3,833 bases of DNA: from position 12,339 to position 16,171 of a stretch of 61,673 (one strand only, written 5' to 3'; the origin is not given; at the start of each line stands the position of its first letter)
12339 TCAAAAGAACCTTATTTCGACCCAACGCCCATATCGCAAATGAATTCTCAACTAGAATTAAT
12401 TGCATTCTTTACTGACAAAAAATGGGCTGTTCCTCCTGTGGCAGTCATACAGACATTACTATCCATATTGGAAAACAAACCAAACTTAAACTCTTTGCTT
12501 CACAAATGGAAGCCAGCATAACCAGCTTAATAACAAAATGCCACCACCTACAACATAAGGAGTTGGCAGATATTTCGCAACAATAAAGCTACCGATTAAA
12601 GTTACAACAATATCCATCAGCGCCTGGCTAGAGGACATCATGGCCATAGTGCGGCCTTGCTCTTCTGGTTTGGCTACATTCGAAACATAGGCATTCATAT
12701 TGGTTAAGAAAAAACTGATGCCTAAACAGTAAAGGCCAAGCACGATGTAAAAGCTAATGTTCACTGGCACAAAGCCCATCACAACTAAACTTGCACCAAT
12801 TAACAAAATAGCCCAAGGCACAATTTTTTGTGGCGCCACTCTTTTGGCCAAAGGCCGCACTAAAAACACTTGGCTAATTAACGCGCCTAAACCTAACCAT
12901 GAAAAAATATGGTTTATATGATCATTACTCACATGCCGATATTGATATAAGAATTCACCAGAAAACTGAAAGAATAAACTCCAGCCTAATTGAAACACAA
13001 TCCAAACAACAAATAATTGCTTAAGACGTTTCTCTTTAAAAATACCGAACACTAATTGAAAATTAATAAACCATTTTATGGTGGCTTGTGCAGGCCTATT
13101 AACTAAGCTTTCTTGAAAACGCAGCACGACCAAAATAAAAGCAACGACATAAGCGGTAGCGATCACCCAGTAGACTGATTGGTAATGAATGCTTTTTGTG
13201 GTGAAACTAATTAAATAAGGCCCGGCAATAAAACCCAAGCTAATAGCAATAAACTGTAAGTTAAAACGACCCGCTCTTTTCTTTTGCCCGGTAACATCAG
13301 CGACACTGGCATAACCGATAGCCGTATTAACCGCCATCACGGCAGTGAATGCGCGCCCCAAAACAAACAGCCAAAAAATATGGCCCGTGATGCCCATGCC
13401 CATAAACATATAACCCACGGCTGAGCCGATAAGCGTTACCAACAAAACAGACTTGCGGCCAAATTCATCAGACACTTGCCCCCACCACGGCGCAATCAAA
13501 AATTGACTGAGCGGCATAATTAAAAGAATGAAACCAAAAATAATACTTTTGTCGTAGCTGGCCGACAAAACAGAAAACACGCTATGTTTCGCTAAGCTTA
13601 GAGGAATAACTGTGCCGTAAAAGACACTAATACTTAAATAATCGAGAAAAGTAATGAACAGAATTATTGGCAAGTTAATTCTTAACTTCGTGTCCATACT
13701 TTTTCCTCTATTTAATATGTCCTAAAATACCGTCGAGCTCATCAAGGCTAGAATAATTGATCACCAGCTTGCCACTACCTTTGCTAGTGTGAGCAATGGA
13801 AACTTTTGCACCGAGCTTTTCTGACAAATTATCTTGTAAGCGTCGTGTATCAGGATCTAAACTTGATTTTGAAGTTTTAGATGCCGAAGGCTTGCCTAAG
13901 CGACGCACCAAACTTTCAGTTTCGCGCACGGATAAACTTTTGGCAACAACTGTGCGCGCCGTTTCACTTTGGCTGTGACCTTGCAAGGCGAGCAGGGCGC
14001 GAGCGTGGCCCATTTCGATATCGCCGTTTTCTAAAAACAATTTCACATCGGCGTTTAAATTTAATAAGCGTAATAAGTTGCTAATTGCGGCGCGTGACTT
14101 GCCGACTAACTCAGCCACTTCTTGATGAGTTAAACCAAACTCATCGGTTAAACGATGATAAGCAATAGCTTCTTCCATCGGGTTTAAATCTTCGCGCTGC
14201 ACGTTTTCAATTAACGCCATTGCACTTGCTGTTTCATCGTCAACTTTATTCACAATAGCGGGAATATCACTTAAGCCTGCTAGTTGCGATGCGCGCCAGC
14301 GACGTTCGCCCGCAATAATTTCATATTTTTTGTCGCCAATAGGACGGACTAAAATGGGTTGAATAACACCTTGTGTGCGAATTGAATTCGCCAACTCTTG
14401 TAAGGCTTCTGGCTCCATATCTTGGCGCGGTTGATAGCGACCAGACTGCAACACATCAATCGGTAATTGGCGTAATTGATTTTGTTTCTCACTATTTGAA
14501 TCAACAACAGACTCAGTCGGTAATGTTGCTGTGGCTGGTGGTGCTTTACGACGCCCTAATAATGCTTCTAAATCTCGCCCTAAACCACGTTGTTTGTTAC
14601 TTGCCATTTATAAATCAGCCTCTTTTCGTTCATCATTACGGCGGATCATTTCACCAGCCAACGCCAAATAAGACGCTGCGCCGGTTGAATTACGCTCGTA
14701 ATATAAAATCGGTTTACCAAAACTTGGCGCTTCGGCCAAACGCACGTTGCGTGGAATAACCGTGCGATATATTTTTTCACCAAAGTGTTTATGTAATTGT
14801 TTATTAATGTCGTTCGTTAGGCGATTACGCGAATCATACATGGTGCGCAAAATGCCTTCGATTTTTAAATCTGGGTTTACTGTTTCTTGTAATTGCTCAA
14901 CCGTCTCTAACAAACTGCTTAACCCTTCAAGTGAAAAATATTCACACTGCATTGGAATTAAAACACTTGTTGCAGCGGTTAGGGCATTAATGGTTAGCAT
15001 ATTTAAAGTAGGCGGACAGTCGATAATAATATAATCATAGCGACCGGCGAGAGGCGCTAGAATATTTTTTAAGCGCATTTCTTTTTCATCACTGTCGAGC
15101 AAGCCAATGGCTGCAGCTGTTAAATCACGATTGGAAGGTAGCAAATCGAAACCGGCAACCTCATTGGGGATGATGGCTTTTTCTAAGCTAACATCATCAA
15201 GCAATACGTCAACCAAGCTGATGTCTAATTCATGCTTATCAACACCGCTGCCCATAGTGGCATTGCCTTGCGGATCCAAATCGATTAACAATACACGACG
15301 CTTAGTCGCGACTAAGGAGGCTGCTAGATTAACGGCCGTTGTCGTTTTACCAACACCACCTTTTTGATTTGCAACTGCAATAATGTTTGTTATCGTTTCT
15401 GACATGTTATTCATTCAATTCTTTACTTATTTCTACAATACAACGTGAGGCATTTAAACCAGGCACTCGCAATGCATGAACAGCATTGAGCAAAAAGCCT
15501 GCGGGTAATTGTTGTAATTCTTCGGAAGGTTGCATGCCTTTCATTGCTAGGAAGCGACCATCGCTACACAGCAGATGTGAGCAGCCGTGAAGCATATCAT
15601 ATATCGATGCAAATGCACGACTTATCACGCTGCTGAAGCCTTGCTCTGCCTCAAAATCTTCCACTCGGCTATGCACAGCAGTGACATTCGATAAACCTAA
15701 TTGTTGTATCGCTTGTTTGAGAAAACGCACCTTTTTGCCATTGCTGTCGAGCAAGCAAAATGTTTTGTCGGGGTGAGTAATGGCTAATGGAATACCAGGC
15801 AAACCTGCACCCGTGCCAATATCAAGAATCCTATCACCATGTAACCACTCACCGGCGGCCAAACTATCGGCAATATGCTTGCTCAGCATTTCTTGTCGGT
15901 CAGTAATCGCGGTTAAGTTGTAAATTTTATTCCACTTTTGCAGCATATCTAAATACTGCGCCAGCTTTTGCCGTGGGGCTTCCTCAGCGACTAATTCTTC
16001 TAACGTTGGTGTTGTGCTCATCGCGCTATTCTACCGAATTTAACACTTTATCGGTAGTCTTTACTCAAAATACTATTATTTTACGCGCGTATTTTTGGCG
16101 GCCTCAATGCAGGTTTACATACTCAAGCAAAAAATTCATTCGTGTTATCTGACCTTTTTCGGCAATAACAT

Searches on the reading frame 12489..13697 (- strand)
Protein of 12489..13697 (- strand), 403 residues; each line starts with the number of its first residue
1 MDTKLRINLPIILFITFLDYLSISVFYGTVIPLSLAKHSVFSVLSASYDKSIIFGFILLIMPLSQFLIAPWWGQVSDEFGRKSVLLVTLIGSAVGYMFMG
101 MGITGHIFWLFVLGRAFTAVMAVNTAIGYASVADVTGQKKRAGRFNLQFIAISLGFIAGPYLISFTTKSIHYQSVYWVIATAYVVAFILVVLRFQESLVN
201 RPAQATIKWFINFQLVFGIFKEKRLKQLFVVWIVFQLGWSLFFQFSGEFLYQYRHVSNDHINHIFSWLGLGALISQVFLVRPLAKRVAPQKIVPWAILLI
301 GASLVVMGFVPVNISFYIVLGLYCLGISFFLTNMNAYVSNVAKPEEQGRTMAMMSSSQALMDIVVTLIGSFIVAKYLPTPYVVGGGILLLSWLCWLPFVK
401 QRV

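Call 25: search_protein_families(library=ncbifam, max_evalue=1e-20, proteins=[window:12489-13697:-])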
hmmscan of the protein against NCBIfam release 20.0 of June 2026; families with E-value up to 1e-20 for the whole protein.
window:12489-13697:- (403 aa): 2 families
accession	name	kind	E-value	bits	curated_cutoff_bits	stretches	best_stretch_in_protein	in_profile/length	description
NF012174.0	tet_MFS_A_B_C_D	equivalog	6.4e-32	110.8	475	1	9-374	4-357/382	Tet(A)/Tet(B)/Tet(C) family tetracycline efflux MFS transporter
NF045486.1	tet_MFS_30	exception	2.8e-26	92.7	730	1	40-390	29-378/392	tetracycline efflux MFS transporter Tet(30)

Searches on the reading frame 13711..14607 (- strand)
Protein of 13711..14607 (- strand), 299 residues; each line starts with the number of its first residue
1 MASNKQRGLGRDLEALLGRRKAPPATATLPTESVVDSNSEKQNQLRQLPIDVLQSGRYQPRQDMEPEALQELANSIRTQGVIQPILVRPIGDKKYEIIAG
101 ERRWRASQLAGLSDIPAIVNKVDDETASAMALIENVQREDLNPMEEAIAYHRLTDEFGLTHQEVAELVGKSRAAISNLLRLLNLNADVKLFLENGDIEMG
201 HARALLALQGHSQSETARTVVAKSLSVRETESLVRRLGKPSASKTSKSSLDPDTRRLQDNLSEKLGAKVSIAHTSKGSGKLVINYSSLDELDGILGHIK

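Call 25: search_protein_families(library=ncbifam, max_evalue=1e-20, proteins=[window:13711-14607:-])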
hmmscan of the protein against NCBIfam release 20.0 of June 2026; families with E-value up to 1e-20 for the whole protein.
window:13711-14607:- (299 aa): 3 families
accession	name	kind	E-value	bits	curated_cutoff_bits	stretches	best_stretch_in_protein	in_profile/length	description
TIGR04285.1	nucleoid_noc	exception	1.3e-68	231.1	315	1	45-249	2-210/255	nucleoid occlusion protein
TIGR00180.1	parB_part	domain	1.7e-61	207.2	58.45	1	43-216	3-180/186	ParB/RepB/Spo0J family partition protein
TIGR03734.1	PRTRC_parB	hypoth_equivalog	6.1e-42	143.9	278.6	1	58-237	6-189/555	PRTRC system ParB family protein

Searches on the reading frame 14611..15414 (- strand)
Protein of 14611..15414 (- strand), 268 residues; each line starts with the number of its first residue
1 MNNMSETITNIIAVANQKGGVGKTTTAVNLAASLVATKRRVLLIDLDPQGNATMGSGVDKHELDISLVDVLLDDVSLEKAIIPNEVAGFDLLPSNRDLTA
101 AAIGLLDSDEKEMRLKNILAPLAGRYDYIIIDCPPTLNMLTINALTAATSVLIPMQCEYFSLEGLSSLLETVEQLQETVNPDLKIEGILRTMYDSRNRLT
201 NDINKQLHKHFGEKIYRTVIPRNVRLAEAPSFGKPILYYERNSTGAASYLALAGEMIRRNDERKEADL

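Call 25: search_protein_families(library=ncbifam, max_evalue=1e-20, proteins=[window:14611-15414:-])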
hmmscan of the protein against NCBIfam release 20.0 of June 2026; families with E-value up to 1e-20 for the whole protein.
window:14611-15414:- (268 aa): 4 families
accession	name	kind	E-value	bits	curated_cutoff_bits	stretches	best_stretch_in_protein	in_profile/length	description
NF041546.1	ParA_partition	equivalog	3.6e-34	118.1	180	0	11-70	1-61/203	ParA family partition ATPase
TIGR03453.1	partition_RepA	equivalog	2.4e-29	102.4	348.45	1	10-230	105-344/387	plasmid partitioning protein RepA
NF041283.1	PrgP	equivalog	9.2e-27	94.1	400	1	9-227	2-229/297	ParA superfamily DNA segregation protein PrgP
TIGR01969.1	minD_arch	subfamily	8.6e-25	87.3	201.75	1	11-266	2-240/251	cell division ATPase MinD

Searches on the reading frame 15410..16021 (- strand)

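Call 26: search_protein_families(library=ncbifam, max_evalue=1e-20, proteins=[window:15410-16021:-])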
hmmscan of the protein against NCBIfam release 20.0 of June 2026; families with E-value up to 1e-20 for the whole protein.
window:15410-16021:- (204 aa): 1 family
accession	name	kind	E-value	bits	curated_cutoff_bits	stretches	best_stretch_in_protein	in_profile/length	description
TIGR00138.1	rsmG_gidB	equivalog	2.3e-53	180.6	99.5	1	21-199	2-182/183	16S rRNA (guanine(527)-N(7))-methyltransferase RsmG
